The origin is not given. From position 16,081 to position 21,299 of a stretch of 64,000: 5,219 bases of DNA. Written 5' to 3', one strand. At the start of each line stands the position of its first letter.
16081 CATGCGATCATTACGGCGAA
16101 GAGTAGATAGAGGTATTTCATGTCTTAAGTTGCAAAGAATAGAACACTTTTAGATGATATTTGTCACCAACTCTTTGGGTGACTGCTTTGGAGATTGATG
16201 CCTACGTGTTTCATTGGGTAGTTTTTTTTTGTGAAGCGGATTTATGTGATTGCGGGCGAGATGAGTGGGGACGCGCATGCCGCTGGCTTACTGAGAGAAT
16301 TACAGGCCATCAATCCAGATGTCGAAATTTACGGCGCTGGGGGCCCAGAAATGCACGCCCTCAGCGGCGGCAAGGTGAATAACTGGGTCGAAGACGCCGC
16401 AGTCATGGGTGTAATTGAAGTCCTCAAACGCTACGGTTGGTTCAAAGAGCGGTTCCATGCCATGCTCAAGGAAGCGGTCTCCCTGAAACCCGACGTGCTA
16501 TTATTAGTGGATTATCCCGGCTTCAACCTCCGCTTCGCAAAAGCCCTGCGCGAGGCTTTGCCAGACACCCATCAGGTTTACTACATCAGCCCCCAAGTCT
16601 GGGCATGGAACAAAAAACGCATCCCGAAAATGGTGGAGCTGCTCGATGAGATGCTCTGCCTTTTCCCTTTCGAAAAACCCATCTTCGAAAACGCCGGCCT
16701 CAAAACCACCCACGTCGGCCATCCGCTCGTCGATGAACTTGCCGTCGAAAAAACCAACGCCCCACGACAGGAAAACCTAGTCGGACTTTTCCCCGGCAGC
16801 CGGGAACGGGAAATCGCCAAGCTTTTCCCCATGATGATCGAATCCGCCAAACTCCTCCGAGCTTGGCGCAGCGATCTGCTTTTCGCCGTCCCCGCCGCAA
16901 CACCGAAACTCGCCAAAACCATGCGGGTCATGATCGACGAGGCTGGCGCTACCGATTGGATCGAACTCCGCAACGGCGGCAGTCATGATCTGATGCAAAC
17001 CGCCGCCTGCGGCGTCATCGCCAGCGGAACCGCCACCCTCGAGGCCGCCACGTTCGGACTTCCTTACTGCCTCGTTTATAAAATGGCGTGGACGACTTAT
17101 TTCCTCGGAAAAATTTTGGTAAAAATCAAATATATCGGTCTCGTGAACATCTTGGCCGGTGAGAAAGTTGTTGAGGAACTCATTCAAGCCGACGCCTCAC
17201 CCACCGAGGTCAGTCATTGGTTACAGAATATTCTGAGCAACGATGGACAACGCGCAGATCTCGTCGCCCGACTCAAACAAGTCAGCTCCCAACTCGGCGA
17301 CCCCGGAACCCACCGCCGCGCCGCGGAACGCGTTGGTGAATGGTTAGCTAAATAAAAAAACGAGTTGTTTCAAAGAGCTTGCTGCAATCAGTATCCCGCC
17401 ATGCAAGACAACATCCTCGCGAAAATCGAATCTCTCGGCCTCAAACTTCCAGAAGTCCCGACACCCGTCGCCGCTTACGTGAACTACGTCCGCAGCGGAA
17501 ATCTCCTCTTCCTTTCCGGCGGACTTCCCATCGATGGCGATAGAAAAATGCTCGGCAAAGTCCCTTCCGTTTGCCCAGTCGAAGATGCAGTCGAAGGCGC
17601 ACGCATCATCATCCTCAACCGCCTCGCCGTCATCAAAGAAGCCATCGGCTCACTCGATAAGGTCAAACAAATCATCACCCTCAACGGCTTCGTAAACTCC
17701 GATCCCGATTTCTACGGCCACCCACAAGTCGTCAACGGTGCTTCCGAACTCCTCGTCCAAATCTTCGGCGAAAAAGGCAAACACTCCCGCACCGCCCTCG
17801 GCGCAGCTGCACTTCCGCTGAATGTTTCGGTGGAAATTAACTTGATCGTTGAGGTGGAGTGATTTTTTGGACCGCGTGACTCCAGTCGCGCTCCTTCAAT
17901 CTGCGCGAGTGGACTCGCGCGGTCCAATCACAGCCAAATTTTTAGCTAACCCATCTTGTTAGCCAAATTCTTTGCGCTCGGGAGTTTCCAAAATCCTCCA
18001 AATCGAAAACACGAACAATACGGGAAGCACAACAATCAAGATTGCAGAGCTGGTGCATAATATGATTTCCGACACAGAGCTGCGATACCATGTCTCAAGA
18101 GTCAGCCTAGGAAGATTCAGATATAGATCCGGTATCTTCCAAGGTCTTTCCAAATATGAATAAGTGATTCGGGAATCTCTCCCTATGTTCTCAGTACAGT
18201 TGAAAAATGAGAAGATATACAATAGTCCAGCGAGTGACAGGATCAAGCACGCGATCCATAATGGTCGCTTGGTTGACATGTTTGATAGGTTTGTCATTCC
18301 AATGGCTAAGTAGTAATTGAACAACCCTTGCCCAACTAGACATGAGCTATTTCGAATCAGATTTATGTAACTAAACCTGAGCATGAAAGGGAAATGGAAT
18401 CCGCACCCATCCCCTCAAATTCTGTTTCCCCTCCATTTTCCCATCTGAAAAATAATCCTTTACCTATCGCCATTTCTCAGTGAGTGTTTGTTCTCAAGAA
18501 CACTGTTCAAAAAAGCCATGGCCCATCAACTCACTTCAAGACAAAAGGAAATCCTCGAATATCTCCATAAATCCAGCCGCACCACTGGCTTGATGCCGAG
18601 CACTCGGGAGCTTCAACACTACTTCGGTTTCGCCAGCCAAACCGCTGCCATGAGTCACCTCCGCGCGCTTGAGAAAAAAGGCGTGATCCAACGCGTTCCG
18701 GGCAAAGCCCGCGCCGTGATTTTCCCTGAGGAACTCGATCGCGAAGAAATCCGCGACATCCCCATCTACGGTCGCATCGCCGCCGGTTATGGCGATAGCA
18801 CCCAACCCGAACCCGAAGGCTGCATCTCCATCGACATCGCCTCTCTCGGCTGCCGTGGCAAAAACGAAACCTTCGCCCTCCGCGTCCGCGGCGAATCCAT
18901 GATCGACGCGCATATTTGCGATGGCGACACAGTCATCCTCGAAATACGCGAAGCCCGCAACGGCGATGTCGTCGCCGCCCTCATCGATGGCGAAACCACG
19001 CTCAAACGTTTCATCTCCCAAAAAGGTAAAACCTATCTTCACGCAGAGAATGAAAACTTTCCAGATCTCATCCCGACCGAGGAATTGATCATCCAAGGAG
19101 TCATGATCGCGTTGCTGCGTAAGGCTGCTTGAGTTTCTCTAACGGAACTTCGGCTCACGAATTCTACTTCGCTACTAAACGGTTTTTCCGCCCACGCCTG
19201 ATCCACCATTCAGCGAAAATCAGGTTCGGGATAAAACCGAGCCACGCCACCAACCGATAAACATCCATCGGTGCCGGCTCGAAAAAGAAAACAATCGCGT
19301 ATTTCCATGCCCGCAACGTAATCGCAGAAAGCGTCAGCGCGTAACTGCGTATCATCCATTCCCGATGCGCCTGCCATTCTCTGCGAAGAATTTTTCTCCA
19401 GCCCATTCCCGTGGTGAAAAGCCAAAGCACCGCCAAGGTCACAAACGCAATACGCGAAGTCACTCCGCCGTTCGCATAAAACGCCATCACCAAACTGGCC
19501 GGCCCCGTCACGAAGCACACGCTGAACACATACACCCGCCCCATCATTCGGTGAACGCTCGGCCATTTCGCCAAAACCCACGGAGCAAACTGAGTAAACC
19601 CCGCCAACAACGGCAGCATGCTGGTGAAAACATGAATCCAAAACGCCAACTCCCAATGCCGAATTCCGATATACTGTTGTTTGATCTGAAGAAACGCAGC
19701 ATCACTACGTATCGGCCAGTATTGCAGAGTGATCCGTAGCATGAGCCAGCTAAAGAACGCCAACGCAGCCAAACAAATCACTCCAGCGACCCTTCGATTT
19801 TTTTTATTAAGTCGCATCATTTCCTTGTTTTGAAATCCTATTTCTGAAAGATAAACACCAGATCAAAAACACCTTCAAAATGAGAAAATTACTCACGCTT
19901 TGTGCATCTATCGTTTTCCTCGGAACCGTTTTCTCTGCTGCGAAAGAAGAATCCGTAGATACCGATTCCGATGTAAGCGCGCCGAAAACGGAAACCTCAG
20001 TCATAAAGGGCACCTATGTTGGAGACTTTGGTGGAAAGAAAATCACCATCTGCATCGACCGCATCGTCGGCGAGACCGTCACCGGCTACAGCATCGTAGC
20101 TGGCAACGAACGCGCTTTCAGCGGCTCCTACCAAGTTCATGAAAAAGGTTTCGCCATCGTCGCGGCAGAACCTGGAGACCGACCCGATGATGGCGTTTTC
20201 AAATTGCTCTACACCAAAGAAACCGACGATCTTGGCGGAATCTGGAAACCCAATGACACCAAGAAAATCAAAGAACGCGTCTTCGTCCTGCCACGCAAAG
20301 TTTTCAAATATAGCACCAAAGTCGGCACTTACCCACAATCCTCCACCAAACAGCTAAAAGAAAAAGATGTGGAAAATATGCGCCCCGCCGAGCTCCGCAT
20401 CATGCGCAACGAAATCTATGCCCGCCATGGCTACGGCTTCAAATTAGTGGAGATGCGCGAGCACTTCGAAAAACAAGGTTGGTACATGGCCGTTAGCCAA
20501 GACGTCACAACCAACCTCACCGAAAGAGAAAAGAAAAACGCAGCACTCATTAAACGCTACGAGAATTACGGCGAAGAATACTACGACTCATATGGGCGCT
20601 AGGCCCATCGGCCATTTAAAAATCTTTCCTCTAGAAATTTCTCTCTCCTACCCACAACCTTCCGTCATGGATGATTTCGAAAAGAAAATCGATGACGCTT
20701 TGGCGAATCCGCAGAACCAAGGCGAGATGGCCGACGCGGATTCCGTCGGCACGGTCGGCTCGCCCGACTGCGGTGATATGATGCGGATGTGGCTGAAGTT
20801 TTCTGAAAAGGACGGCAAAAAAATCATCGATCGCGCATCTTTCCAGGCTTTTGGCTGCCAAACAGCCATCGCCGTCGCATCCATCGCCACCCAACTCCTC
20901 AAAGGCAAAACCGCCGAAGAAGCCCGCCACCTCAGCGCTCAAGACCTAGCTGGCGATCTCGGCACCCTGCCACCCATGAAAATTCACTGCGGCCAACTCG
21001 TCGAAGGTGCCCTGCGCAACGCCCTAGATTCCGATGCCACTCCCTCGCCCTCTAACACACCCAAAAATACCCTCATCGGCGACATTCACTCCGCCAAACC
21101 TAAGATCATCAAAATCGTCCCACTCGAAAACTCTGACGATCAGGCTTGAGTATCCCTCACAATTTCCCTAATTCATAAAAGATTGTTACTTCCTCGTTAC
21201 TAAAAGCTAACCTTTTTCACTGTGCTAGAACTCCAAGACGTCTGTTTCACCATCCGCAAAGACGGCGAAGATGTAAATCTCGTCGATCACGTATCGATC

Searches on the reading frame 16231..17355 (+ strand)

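Call 34: search_protein_families(library=pfam, proteins=[window:16231-17355:+], max_evalue=0.00001)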
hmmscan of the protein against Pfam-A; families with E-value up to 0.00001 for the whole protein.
window:16231-17355:+ (374 aa): 1 family
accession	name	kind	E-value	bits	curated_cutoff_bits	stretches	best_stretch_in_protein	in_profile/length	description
PF02684.21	LpxB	-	7.5e-86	288.8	22.6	1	4-350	1-354/374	Lipid-A-disaccharide synthetase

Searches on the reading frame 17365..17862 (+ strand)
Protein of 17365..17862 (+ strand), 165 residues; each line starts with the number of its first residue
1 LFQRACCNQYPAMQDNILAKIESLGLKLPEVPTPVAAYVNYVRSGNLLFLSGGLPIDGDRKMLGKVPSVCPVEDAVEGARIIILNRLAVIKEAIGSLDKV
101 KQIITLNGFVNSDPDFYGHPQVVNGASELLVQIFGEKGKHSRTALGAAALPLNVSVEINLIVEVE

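Call 34: search_protein_families(library=pfam, proteins=[window:17365-17862:+], max_evalue=0.00001)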
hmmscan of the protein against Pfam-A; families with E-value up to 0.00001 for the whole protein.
window:17365-17862:+ (165 aa): 2 families
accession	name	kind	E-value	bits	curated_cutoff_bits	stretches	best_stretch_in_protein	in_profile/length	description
PF14588.11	YjgF_endoribonc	-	5e-22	78.7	35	1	22-163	5-147/148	YjgF/chorismate_mutase-like, putative endoribonuclease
PF01042.26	Ribonuc_L-PSP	-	1e-12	48.5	27.3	1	32-163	5-120/121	Endoribonuclease L-PSP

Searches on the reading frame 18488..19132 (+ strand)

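Call 34: search_protein_families(library=pfam, proteins=[window:18488-19132:+], max_evalue=0.00001)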
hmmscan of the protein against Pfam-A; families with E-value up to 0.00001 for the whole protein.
window:18488-19132:+ (214 aa): 2 families
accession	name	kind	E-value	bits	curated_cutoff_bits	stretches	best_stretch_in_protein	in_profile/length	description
PF00717.28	Peptidase_S24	-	5.1e-24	84.7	23.3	1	92-207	1-116/116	Peptidase S24-like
PF01726.22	LexA_DNA_bind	-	1.7e-19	69.8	23.7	1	13-76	2-65/65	LexA DNA binding domain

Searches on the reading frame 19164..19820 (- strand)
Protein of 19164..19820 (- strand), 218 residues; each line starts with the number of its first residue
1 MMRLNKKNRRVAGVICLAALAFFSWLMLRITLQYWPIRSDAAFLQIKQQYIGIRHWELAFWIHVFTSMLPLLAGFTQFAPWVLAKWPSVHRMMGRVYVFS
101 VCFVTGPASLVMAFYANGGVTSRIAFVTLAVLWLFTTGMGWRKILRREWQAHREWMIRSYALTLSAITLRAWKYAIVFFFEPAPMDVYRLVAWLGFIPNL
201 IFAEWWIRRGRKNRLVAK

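Call 34: search_protein_families(library=pfam, proteins=[window:19164-19820:-], max_evalue=0.00001)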
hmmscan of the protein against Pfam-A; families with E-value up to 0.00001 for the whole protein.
window:19164-19820:- (218 aa): 1 family
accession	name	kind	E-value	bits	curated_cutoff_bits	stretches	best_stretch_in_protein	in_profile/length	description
PF10067.14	DUF2306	-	9.5e-40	136.6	31.6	1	61-207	2-147/147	Predicted membrane protein (DUF2306)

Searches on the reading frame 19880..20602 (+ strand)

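Call 34: search_protein_families(library=pfam, proteins=[window:19880-20602:+], max_evalue=0.00001)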
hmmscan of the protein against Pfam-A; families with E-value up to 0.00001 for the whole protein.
window:19880-20602:+ (240 aa): 1 family
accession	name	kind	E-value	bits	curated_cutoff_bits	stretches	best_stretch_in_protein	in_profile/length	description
PF13308.11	YARHG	-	1.3e-18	67.1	27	1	151-229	5-85/85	YARHG domain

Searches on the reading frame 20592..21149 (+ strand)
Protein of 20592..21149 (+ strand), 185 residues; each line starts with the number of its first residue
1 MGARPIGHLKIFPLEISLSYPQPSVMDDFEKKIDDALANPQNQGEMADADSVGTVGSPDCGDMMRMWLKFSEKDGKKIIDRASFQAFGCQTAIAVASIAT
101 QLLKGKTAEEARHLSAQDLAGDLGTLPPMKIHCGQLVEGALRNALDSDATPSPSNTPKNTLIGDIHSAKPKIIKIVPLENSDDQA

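Call 34: search_protein_families(library=pfam, proteins=[window:20592-21149:+], max_evalue=0.00001)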
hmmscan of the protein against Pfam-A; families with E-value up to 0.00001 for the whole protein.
window:20592-21149:+ (185 aa): 1 family
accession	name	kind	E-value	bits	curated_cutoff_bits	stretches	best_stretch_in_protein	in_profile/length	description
PF01592.21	NifU_N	-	9e-31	107.1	22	1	30-145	3-117/127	NifU-like N terminal domain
